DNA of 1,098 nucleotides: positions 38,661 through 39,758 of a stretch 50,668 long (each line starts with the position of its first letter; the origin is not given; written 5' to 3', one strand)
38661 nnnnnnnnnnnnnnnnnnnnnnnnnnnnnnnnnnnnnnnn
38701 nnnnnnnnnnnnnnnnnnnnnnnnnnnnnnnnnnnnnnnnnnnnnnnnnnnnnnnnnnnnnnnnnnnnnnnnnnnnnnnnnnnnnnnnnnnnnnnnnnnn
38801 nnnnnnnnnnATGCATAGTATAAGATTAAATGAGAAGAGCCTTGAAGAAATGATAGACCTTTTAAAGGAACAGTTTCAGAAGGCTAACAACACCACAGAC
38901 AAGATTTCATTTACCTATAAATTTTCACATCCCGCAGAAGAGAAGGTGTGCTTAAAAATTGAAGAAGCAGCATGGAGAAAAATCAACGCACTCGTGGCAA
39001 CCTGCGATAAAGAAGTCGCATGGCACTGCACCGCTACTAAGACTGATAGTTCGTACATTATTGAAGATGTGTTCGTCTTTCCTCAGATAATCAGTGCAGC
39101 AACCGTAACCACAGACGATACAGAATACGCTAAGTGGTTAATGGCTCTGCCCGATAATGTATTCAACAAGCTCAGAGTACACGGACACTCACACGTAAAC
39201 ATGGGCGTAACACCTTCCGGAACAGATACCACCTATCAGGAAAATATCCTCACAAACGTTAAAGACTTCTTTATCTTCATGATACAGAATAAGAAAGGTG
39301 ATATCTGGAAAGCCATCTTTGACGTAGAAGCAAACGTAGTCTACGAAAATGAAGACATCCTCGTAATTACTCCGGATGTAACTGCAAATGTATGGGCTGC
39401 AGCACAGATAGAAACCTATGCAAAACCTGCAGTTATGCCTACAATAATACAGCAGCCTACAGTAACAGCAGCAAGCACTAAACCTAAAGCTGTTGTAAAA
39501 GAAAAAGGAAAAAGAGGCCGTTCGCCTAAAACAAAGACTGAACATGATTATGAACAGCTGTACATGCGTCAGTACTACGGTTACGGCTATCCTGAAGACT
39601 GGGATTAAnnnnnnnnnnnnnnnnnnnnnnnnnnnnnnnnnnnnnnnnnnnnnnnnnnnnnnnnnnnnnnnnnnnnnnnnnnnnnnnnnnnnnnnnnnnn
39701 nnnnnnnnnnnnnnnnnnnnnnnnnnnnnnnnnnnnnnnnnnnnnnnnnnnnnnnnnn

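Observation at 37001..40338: Phage-encoded ubiquitin-like conjugation-type cassette: Ubl-like, E2-like(?), JAB and E1-like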

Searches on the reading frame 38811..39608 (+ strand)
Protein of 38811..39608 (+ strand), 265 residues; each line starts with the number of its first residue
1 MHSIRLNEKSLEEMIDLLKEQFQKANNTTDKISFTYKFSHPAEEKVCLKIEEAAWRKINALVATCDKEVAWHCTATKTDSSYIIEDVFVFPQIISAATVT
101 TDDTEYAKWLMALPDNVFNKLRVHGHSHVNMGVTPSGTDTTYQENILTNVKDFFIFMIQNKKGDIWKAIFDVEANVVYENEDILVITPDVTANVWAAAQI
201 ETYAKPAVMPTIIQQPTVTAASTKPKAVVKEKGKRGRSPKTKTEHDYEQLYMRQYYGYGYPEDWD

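Call 3: search_protein_families(library=pfam, proteins=[window:38811-39608:+], max_evalue=1)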
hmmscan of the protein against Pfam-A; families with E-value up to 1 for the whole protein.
window:38811-39608:+ (265 aa): 1 family
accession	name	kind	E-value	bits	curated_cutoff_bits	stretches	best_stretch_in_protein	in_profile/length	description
PF13656.11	RNA_pol_L_2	-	0.18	12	27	1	31-65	26-62/75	RNA polymerase Rpb3/Rpb11 dimerisation domain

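Call 4: search_protein_families(library=ncbifam, proteins=[window:38811-39608:+], max_evalue=1)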
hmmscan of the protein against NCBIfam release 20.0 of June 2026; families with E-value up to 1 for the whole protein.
window:38811-39608:+ (265 aa): 1 family
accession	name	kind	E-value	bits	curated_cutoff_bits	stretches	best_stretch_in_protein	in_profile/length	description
NF010611.0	PRK14012.1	equivalog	0.11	11.4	548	1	5-90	16-91/406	IscS subfamily cysteine desulfurase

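Call 5: search_protein_families(library=phrogs, proteins=[window:38811-39608:+], max_evalue=0.01)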
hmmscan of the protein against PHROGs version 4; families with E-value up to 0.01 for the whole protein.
window:38811-39608:+ (265 aa): 0 families

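Call 6: search_protein_families(library=padloc, proteins=[window:38811-39608:+], max_evalue=0.1)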
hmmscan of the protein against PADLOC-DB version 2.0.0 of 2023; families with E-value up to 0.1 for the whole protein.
window:38811-39608:+ (265 aa): 0 families

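Call 18: find_homologous_proteins(query=window:38811-39608:+)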
Query window:38811-39608:+ (265 aa): 615 proteins with E <= 0.001 among 875 candidates; the best 120 are listed.
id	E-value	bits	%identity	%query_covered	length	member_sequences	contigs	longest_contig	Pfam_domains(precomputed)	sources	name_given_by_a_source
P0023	2.9e-162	556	91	100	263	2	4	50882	-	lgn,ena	-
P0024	9.0e-66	240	48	80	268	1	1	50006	-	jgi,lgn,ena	-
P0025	1.8e-64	236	47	88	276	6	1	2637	-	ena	-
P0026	8.0e-64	234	51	77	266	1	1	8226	-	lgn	-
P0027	1.5e-63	233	47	88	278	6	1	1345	-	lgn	-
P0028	4.1e-63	231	53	74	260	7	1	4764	-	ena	-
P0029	5.8e-63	231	50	77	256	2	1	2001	-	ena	-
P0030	1.0e-61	227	49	77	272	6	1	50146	-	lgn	-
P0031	2.1e-61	226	49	78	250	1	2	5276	-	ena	-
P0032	1.3e-59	220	48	71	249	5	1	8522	-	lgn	-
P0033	1.8e-55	206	47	77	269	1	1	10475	-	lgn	-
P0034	5.6e-55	205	43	86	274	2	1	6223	-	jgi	jgi:hypothetical protein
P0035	1.9e-54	203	45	76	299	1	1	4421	-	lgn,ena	-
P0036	4.9e-54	201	42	80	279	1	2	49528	-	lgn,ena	-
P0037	2.4e-50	189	40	99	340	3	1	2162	-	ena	-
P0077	1.3e-39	154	43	73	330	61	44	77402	-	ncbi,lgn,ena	-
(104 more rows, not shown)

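Call 20: find_encoding_contigs(protein=P0077, flank=7000, max_places=4)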
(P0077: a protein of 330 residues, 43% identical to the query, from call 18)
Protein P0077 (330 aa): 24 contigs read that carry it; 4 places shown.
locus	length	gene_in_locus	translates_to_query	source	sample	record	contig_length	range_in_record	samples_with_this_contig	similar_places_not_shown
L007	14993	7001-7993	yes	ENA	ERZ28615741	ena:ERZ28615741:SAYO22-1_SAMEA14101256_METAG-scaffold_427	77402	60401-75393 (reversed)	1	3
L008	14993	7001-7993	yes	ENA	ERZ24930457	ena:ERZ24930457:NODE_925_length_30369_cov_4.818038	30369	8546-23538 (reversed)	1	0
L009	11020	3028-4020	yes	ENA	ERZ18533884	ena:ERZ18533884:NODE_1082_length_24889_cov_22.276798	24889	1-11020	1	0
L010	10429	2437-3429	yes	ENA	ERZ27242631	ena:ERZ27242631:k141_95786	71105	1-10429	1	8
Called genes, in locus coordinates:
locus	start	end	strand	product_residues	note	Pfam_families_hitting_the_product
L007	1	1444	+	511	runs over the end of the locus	PF11443:DUF2828, PF25043:DUF7788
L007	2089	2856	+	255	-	-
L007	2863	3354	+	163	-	-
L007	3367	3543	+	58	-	-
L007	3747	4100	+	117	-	-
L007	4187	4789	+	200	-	-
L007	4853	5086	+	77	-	-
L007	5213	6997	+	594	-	-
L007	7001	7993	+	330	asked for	-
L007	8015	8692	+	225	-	PF00899:ThiF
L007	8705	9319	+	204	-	-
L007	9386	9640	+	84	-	-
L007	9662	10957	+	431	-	PF00078:RVT_1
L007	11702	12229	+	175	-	-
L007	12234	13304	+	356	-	-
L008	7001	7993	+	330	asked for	-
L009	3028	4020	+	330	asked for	-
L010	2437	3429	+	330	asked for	-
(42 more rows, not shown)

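Call 31: search_solved_structures(query=A4, max_evalue=10, show_alignments=3)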
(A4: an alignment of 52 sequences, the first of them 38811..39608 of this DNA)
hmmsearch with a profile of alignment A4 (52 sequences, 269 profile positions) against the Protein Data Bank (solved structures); distinct sequences matched with E-value up to 10: 8.
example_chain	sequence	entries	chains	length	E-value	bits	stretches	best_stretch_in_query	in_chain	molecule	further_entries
4ocl_B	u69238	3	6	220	0.019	17.7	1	44-148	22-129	26S proteasome regulatory subunit RPN11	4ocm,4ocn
5w83_B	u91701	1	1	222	0.02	17.7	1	44-148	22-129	Ubiquitin carboxyl-terminal hydrolase RPN11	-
5u4p_B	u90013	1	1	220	0.02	17.6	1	44-148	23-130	26S proteasome regulatory subunit RPN11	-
4o8x_B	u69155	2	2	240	0.021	17.6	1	44-148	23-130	26S proteasome regulatory subunit RPN11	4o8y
4owp_B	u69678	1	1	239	0.021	17.6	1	44-148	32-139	26S proteasome regulatory subunit RPN11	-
3jck_G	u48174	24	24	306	0.065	16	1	44-148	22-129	Ubiquitin carboxyl-terminal hydrolase RPN11 | 26S PROTEASOME REGULATORY SUBUNIT RPN11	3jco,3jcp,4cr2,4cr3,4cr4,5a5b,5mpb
6fvt_V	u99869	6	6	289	0.12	15.1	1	80-148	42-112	Ubiquitin carboxyl-terminal hydrolase RPN11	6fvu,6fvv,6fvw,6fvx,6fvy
8brf_BBB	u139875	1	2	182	1.1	11.9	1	158-198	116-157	Protein YopQ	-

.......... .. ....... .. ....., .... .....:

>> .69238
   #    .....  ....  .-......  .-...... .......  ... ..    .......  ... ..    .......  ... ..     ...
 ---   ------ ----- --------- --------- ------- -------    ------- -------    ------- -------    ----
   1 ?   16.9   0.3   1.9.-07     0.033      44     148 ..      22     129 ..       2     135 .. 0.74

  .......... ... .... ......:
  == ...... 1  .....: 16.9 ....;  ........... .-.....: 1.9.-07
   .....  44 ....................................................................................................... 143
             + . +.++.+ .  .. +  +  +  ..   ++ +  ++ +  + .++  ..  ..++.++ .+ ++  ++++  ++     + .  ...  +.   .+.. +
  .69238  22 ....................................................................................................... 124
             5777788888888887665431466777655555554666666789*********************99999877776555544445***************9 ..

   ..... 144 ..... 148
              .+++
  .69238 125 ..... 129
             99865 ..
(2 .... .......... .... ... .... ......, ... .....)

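Call 33: search_protein_families(library=pfam, alignment_id=A4, max_evalue=1)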
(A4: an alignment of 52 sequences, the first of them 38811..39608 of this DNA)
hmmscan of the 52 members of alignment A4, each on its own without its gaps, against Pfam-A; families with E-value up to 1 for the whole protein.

A. member 1, window:38811-39608:+ (265 aa): 1 family
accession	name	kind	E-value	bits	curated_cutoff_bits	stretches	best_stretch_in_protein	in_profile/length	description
PF13656.11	RNA_pol_L_2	-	0.18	12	27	1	31-65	26-62/75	RNA polymerase Rpb3/Rpb11 dimerisation domain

B. families by the number of members that match (of 52 scanned): 46 families (the first 25 are shown)
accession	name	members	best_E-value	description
PF14464.11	Prok-JAB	8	0.0048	Prokaryotic homologs of the JAB domain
PF07172.16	GRP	2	0.0044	Glycine rich protein family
PF15688.10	NRIP1_repr_2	2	0.014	Nuclear receptor-interacting protein 1 repression 2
PF23006.1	Tor_FN3_1st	2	0.015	Tyrosine-protein kinase receptor torso, first FN3 domain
PF18793.7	nos_propeller_2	2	0.019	Nitrous oxide reductase propeller repeat 2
PF15884.10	QIL1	2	0.049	MICOS complex subunit MIC13, QIL1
PF19374.4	DUF5949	2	0.16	Family of unknown function (DUF5949)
PF23055.1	DUF7041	1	0.001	Domain of unknown function (DUF7041)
PF13590.11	DUF4136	1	0.0022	Domain of unknown function (DUF4136)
PF07741.18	BRF1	1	0.0022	Brf1-like TBP-binding domain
PF09732.14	CactinC_cactus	1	0.0044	Cactus-binding C-terminus of cactin protein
PF09516.16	RE_CfrBI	1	0.0045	CfrBI restriction endonuclease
PF08633.15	Rox3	1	0.0053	Rox3 mediator complex subunit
PF03962.21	Mnd1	1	0.018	Mnd1 HTH domain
PF18810.6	PBECR2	1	0.02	phage-Barnase-EndoU-ColicinE5/D-RelE like nuclease2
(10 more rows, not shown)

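Call 53: find_related_loci(query=A4, collection=viral_contigs, flank=8000)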
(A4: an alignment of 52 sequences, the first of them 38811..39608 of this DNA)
Query A4 (265 aa) in viral_contigs; peptide patterns used: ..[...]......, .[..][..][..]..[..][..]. (x = any residue, [..] = any of these).
317 stretches matched a pattern; 289 encode a relative of the query (tblastn E <= 1e-3); the best 80 are kept; 80 distinct loci.
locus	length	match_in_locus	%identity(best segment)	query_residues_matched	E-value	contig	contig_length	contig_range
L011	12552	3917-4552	47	1-210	5e-64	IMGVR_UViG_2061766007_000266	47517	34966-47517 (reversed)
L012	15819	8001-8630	45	1-208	1e-53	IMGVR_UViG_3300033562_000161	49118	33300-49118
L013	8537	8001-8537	48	1-177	2e-52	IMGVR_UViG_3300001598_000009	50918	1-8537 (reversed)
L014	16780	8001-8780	38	1-259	7e-52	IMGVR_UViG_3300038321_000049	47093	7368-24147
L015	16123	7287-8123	38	4-264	5e-48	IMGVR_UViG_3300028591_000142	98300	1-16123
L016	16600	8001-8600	45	8-203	3e-47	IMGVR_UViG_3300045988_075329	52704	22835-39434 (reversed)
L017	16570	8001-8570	43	12-195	1e-46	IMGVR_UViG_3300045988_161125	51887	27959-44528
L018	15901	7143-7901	36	1-260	6e-47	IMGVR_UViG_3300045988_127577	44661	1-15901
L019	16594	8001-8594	43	7-200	2e-44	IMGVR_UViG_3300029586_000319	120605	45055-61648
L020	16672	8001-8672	40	1-206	4e-44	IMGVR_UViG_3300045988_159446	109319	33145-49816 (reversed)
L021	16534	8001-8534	45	8-186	9e-44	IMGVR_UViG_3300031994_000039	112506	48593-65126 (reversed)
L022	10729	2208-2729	41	43-209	7e-44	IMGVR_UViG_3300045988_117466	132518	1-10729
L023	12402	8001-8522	40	43-209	4e-43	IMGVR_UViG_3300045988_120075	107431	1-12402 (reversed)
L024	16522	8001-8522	40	43-209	4e-43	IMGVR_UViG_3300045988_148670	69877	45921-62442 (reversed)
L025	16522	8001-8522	40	43-209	4e-43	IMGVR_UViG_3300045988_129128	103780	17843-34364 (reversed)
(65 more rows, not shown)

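Call 81: find_related_loci(query=A4, collection=genome_contigs, flank=8000)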
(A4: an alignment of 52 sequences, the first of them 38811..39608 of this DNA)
Query A4 (265 aa) in genome_contigs; peptide patterns used: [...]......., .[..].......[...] (x = any residue, [..] = any of these).
600 stretches matched a pattern (row limit reached: there are more); 23 encode a relative of the query (tblastn E <= 1e-3); 23 distinct loci.
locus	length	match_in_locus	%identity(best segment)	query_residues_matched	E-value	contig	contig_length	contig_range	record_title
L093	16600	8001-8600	45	8-203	8e-48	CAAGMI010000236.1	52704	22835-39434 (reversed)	MAG TPA_asm: Rikenellaceae bacterium, isolate HGM05636, WGS project CAAGMI010000000 data, contig: SRS476833_14_k119_3064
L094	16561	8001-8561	43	4-185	4e-42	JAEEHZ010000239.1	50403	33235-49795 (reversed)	MAG: Clostridiaceae bacterium isolate Tb.RUG.134 k141_11473197_flag=0_multi=29.9827_len=50403, whole genome shotgun sequ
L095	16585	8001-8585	39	3-185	9e-42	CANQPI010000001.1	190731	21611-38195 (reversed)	MAG: uncultured Clostridia bacterium isolate Lapin-012__bin2 genome assembly, contig: Lapin-012__NODE_78_length_190731_c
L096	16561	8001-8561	41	4-185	7e-41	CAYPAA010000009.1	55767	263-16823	MAG TPA_asm: uncultured Roseburia sp. isolate SRP222994_co1_249 genome assembly, contig: NODE_900_length_55767_cov_30.93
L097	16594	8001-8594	39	2-185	6e-41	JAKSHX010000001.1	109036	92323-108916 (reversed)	MAG: archaeon isolate Horse_feces6 MAG006_1, whole genome shotgun sequence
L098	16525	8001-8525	44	11-178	1e-40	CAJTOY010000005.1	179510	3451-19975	MAG TPA_asm: uncultured Christensenella sp. isolate MGBC106726 genome assembly, contig: MGBC106726.5, whole genome shotg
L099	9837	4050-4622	40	6-197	3e-39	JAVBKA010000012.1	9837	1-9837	MAG: Oscillospiraceae bacterium isolate GLO_MAG_00153 c_000010294799, whole genome shotgun sequence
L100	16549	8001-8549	41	8-185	4e-39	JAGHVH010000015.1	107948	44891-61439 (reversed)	MAG: Candidatus Limimonas egerieequi isolate E5_MB2_129 c_000000857707, whole genome shotgun sequence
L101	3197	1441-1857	44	50-185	2e-37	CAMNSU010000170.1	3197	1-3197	MAG: uncultured Clostridia bacterium isolate SRR19792995_bin.74_metawrap_v1.3_MAG genome assembly, contig: ERZ12290371_1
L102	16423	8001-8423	47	46-185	9e-37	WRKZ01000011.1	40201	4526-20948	MAG: Oscillospiraceae bacterium isolate Th196P3bin137 Ga0099364_10001385, whole genome shotgun sequence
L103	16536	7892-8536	34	8-248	1e-37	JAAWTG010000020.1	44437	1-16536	MAG: Clostridia bacterium isolate ABMPRH_312_1 SL341401_scaffold_1206, whole genome shotgun sequence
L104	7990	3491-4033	38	12-185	2e-36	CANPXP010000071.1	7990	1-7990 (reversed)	MAG: uncultured Lachnospiraceae bacterium isolate Lapin-005__bin114 genome assembly, contig: Lapin-005__NODE_12705_lengt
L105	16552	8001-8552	36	4-183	6e-35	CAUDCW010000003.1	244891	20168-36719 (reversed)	MAG TPA_asm: uncultured Oscillospiraceae bacterium isolate ERR9578160_bin.19_MetaWRAP_v1.3_MAG genome assembly, contig:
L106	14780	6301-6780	39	28-185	3e-35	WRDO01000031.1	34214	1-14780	MAG: Defluviitaleaceae bacterium isolate Lab288P3bin217 Ga0123353_10001029, whole genome shotgun sequence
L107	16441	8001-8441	44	45-183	8e-35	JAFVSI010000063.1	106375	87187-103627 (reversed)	MAG: Clostridia bacterium isolate RGIG5350 Sheep_Colon-3__c498095, whole genome shotgun sequence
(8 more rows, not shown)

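Call 93: search_dna_similar(query=window:38811-39608:+, collection=phages, mode=protein, max_rows=25, max_evalue=0.001)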
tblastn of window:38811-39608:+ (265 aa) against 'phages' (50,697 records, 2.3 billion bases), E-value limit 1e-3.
Records with a match: 1; places in all: 1; records where one place covers at least 80% of the query: 0.
Best place of each record, by identity: <60% 1.
By first word of the organism name: Bacteriophage 1.
By host as written in the record: - 1.
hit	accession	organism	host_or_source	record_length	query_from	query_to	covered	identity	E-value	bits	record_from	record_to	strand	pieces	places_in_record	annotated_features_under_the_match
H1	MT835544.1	Bacteriophage sp.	human fecal samples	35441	9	185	67%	37.8%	4e-31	127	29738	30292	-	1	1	record has no annotation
